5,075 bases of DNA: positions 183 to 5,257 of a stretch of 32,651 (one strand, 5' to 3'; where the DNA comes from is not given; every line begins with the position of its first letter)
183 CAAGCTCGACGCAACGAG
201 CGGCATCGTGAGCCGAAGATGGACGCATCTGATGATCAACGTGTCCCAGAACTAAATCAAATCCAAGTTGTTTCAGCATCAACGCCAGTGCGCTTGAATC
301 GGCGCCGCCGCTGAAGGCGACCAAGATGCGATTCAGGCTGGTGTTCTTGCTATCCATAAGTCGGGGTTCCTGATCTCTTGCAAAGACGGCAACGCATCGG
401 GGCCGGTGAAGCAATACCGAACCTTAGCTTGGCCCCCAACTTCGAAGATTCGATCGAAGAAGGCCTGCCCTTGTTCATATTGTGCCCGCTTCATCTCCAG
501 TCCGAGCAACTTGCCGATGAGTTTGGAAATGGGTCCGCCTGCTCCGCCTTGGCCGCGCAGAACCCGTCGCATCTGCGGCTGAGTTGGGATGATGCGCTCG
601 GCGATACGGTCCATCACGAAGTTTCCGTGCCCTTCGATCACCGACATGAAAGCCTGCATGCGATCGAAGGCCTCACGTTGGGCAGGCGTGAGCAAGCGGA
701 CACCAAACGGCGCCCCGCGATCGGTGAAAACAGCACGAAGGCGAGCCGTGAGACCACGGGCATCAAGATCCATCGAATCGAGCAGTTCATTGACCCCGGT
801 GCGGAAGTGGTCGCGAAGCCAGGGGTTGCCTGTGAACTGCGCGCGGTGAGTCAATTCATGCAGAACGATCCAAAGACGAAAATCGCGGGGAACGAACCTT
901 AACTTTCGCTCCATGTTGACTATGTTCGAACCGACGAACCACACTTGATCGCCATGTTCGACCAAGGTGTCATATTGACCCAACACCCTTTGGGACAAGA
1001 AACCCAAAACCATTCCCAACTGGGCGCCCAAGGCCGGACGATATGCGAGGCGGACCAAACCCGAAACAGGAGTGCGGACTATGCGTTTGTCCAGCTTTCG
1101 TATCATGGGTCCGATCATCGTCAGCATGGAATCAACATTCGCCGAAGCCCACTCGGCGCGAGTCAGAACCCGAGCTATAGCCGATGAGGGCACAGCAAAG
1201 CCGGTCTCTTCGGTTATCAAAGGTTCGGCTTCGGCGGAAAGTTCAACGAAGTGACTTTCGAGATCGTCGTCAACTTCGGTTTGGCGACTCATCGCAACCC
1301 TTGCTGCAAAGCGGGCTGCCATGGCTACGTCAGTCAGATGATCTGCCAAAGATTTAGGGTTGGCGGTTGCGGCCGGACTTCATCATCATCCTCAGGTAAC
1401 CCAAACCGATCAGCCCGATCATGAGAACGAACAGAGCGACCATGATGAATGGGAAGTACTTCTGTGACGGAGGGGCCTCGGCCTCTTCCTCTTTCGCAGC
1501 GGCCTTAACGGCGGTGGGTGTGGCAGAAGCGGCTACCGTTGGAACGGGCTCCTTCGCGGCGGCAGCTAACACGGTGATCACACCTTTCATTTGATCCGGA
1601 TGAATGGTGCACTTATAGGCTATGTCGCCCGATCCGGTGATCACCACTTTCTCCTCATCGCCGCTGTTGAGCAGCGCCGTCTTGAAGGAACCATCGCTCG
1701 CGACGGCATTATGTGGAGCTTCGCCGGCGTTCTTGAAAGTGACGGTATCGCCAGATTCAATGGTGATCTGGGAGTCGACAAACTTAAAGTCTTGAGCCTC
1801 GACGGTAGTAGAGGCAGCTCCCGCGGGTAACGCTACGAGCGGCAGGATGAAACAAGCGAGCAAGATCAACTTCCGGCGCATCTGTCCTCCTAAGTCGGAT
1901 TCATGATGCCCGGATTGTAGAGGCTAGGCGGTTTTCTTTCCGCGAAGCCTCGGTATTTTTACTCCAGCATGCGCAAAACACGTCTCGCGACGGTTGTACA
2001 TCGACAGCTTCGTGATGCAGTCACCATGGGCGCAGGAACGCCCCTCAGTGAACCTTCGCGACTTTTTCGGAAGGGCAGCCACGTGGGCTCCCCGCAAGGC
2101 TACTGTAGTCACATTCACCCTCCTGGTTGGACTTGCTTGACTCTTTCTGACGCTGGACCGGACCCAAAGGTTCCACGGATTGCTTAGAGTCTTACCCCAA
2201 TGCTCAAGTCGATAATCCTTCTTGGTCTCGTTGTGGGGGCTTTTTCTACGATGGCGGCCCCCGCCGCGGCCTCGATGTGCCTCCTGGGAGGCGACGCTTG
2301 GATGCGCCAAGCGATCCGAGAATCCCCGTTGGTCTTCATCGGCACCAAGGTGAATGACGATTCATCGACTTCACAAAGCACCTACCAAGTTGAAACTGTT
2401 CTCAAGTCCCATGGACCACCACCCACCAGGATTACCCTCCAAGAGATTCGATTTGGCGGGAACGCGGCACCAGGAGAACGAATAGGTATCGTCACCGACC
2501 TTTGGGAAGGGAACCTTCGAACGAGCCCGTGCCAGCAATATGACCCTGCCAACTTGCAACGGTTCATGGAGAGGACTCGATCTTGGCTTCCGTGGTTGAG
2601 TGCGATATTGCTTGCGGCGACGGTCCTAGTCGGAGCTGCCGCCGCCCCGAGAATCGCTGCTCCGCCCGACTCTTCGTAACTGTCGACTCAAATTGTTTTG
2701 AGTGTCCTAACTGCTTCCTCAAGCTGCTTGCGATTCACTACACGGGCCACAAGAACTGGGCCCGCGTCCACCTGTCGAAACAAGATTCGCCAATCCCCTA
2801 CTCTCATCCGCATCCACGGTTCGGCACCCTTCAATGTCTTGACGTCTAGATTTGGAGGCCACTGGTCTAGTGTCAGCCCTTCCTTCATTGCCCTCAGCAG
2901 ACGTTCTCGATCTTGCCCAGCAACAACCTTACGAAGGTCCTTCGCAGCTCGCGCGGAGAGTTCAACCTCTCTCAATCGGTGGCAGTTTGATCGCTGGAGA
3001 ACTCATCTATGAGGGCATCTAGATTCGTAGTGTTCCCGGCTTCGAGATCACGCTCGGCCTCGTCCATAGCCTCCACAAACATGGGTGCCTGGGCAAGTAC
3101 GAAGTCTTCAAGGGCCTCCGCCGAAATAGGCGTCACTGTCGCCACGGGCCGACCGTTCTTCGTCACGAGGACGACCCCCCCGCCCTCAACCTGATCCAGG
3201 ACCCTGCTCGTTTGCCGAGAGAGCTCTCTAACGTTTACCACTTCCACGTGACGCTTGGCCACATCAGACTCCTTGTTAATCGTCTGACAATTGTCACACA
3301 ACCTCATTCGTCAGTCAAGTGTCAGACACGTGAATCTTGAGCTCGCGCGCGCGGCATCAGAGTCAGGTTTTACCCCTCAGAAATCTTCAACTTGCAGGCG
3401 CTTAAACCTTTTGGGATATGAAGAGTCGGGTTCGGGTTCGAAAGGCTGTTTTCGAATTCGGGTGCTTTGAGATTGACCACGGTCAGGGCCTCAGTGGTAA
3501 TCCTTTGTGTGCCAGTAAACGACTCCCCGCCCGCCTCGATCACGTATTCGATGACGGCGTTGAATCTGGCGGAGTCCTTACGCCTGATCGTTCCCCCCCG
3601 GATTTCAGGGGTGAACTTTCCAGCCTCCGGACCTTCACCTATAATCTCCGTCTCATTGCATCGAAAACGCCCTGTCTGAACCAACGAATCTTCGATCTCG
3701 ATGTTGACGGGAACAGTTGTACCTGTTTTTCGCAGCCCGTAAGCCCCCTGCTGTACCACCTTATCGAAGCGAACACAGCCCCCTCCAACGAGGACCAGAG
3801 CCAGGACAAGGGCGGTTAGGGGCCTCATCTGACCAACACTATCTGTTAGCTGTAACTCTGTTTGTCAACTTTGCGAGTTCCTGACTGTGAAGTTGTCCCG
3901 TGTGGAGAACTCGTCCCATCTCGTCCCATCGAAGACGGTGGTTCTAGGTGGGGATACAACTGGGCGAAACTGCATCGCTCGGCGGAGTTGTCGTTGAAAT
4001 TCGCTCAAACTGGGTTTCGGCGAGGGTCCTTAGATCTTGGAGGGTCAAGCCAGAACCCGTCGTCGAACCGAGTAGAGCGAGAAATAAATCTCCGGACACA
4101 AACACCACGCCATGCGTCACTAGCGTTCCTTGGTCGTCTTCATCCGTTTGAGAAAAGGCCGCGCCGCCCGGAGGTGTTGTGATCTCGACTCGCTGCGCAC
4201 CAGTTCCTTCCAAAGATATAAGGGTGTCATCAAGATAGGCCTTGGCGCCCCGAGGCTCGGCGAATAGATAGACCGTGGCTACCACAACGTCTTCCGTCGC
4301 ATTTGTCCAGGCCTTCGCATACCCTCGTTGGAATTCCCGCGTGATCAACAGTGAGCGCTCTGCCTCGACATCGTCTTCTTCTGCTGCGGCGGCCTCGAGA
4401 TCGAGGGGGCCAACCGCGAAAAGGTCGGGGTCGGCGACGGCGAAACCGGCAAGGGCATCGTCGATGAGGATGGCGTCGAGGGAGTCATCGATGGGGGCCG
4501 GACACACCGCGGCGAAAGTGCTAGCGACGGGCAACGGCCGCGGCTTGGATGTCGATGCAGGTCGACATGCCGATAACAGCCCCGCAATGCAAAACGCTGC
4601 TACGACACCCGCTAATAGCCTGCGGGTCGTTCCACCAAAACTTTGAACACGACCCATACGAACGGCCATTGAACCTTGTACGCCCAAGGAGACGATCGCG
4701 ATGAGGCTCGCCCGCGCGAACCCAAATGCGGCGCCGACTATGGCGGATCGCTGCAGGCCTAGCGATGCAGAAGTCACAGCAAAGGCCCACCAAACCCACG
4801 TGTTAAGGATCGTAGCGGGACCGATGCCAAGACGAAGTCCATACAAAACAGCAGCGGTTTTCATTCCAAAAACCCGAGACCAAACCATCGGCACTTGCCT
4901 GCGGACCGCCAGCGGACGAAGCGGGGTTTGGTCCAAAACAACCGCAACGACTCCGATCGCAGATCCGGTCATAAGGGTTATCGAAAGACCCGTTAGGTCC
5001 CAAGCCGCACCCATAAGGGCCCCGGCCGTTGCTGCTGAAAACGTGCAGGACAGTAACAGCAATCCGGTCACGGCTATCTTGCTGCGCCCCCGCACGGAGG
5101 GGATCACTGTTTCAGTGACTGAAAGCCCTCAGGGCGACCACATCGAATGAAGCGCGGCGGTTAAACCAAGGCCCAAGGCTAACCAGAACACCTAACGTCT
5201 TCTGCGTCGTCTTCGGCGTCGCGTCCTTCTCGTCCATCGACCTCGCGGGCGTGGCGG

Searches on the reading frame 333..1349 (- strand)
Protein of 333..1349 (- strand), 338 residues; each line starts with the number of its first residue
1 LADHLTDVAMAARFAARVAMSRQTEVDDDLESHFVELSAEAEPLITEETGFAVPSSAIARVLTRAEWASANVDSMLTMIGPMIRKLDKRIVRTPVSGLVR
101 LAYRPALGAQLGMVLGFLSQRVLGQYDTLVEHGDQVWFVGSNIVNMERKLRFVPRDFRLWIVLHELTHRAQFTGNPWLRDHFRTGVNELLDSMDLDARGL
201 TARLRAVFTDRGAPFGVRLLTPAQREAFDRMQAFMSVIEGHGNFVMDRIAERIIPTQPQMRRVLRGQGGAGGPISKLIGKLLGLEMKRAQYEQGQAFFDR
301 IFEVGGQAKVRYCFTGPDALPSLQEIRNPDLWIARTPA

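Call 25: search_protein_families(library=pfam, proteins=[window:333-1349:-], max_evalue=0.001)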
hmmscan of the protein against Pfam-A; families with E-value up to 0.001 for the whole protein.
window:333-1349:- (338 aa): 1 family
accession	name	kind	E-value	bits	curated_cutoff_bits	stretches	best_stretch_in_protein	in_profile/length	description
PF10103.15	Zincin_2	-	1.3e-75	255.3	25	1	7-333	2-344/344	Zincin-like metallopeptidase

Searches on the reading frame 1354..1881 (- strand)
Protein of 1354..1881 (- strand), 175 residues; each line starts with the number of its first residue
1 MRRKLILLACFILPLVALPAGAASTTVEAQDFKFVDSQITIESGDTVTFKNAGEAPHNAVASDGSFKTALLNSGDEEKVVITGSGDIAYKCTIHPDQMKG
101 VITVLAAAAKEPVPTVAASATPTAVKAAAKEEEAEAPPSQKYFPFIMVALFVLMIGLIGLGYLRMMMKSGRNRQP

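Call 25: search_protein_families(library=pfam, proteins=[window:1354-1881:-], max_evalue=0.001)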
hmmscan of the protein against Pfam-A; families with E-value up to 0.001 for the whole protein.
window:1354-1881:- (175 aa): 2 families
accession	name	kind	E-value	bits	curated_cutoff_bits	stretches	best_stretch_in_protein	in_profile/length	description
PF00127.26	Copper-bind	-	8.9e-11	42.5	21.2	1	24-104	4-98/99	Copper binding proteins, plastocyanin/azurin family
PF13473.12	Cupredoxin_1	-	2.1e-07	31.3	27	1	6-104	4-104/104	Cupredoxin-like domain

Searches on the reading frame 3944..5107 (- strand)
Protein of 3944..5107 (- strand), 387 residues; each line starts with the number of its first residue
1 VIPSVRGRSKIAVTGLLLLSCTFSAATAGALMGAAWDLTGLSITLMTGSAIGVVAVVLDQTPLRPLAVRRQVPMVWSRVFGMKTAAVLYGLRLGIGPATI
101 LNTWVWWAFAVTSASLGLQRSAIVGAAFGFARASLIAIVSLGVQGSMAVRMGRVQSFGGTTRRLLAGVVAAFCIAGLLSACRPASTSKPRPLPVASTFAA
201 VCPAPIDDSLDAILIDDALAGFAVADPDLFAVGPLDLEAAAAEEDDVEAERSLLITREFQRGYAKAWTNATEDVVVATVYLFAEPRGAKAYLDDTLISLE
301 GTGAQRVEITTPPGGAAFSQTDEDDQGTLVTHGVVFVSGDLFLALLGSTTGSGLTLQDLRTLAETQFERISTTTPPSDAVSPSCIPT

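Call 3: search_protein_families(library=pfam, proteins=[window:3944-5107:-], max_evalue=0.1)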
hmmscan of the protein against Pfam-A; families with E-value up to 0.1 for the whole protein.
window:3944-5107:- (387 aa): 1 family
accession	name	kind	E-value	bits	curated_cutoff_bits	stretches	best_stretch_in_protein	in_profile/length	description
PF08803.17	ydhR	-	0.01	16.2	27.1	1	264-309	35-80/96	Putative mono-oxygenase ydhR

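Call 4: search_protein_families(library=ncbifam, proteins=[window:3944-5107:-], max_evalue=0.1)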
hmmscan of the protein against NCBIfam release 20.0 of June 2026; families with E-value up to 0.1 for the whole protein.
window:3944-5107:- (387 aa): 1 family
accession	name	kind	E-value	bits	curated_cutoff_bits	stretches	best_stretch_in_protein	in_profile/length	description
NF008333.0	PRK11118.1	equivalog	0.011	16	103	1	264-309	38-83/101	monooxygenase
